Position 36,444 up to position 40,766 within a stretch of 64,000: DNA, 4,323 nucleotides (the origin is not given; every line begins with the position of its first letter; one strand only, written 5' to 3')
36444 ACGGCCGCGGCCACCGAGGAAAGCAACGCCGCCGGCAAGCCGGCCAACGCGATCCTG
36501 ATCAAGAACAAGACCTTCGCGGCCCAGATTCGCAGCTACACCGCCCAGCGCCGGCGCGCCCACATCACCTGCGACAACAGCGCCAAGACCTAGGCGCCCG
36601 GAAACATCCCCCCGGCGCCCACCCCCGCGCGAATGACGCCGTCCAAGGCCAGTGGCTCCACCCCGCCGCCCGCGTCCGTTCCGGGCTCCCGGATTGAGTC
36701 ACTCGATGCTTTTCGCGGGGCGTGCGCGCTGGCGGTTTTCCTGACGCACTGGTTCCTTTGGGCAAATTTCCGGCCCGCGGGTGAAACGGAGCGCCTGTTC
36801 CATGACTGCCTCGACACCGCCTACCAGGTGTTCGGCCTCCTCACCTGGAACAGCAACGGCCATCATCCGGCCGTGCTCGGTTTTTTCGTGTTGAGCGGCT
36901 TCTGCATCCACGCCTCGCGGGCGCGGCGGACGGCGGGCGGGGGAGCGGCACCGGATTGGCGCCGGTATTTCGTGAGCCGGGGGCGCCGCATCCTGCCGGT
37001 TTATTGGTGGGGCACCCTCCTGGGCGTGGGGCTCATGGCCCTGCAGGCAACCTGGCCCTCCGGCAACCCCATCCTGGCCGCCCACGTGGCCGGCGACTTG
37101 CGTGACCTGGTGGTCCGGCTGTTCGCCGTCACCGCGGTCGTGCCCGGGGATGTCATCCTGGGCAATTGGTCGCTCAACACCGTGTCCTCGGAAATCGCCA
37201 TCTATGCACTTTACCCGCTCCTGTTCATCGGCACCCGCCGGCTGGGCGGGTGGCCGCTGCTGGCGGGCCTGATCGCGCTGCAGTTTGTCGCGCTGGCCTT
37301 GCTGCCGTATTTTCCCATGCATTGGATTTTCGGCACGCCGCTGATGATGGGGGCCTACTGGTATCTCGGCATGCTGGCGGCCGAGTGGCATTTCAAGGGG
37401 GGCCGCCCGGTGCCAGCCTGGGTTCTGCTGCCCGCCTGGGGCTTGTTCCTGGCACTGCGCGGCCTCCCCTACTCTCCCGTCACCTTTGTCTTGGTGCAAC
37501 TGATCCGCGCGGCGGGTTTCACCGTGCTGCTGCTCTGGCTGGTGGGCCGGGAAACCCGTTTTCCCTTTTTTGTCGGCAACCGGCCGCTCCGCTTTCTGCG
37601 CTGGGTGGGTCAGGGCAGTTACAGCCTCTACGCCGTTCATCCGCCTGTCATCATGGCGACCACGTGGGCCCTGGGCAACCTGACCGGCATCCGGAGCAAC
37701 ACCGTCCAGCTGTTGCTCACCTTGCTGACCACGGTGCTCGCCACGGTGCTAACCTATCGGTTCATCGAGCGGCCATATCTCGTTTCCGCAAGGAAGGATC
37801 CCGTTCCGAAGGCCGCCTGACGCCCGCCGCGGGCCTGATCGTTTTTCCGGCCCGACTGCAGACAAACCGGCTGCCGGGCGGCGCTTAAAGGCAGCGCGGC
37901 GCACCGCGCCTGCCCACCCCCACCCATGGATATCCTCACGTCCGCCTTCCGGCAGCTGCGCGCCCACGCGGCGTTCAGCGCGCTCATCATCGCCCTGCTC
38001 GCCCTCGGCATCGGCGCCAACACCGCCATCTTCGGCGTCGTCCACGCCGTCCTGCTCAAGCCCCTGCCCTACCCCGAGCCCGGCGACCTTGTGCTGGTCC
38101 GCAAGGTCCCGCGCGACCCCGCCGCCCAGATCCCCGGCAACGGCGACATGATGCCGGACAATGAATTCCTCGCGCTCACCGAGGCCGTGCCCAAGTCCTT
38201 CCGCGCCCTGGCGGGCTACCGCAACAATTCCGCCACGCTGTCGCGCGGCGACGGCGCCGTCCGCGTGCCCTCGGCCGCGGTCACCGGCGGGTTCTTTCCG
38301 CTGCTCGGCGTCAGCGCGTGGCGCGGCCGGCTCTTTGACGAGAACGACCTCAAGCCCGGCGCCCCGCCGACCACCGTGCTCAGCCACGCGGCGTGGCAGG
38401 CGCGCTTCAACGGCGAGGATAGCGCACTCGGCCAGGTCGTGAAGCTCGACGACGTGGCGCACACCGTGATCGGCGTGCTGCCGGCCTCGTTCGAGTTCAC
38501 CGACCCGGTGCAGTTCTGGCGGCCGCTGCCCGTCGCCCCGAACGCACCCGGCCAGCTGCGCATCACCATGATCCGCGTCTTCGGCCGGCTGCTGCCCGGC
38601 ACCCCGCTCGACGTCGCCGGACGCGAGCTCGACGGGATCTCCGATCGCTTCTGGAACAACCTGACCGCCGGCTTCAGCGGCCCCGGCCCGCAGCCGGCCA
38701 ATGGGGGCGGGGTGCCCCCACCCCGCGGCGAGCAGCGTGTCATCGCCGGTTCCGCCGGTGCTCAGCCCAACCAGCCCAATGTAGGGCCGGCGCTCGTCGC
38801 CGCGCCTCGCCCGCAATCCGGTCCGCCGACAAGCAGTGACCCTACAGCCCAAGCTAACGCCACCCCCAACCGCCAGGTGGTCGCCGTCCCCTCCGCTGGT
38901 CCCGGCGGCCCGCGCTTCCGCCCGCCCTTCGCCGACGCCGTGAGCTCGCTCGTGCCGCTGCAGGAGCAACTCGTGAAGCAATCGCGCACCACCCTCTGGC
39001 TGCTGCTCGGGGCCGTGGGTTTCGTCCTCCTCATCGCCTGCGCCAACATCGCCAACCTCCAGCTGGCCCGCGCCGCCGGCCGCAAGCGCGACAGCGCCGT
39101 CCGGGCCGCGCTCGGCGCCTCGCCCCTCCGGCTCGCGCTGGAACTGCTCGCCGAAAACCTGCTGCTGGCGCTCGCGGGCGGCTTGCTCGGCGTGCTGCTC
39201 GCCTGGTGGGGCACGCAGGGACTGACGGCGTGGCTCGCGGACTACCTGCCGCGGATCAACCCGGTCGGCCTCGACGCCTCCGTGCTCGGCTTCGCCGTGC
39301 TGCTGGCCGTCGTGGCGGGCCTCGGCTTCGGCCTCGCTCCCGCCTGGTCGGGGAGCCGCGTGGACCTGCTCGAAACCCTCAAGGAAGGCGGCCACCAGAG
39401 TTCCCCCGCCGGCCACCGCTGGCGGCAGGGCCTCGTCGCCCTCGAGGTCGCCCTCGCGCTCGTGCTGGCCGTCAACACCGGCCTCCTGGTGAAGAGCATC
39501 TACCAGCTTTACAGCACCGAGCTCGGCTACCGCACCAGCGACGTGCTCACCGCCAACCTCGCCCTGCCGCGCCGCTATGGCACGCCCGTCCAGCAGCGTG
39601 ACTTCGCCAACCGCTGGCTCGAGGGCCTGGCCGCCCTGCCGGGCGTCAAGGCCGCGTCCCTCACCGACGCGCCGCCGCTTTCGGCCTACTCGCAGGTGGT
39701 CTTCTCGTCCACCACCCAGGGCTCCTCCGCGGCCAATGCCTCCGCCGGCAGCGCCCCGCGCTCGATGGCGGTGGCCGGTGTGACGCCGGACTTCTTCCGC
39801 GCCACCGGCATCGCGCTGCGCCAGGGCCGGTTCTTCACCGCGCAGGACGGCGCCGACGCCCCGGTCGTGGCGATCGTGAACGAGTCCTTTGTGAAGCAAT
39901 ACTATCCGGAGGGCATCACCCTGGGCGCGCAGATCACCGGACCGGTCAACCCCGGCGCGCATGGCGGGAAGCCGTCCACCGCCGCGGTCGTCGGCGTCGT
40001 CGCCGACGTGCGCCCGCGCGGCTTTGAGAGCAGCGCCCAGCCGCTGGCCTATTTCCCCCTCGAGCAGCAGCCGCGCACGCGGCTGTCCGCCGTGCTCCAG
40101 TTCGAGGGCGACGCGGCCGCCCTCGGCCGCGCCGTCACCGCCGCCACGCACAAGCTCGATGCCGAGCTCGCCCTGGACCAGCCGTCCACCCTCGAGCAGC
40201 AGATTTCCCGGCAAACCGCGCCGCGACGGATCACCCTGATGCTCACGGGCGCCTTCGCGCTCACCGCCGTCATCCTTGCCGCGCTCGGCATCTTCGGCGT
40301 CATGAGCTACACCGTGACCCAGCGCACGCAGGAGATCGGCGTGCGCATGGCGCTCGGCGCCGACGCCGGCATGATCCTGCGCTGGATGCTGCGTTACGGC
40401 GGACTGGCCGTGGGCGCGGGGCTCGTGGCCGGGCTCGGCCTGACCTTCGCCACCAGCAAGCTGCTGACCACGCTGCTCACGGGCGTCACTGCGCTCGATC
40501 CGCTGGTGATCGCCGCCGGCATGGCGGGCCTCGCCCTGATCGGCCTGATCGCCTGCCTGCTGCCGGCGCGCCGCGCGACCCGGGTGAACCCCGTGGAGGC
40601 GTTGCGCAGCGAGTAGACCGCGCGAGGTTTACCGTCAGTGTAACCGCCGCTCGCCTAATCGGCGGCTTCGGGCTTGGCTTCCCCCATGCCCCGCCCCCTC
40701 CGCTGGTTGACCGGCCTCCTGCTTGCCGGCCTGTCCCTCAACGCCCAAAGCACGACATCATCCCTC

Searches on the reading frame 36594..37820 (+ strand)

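Call 74: search_protein_families(library=pfam, proteins=[window:36594-37820:+], max_evalue=0.00001)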
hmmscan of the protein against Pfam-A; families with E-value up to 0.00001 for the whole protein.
window:36594-37820:+ (408 aa): 1 family
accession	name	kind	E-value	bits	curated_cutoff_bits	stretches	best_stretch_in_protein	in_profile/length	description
PF01757.29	Acyl_transf_3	-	9.7e-18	64.7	31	1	35-388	2-325/326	Acyltransferase domain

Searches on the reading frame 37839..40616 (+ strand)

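Call 74: search_protein_families(library=pfam, proteins=[window:37839-40616:+], max_evalue=0.00001)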
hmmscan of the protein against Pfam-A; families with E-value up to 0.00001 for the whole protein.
window:37839-40616:+ (925 aa): 2 families
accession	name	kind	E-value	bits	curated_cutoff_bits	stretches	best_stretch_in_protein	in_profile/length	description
PF12704.14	MacB_PCD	-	3.1e-34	119.5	27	2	47-233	1-176/207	MacB-like periplasmic core domain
PF02687.27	FtsX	-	3.1e-21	76.1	25.5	2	805-918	2-120/120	FtsX-like permease C-terminal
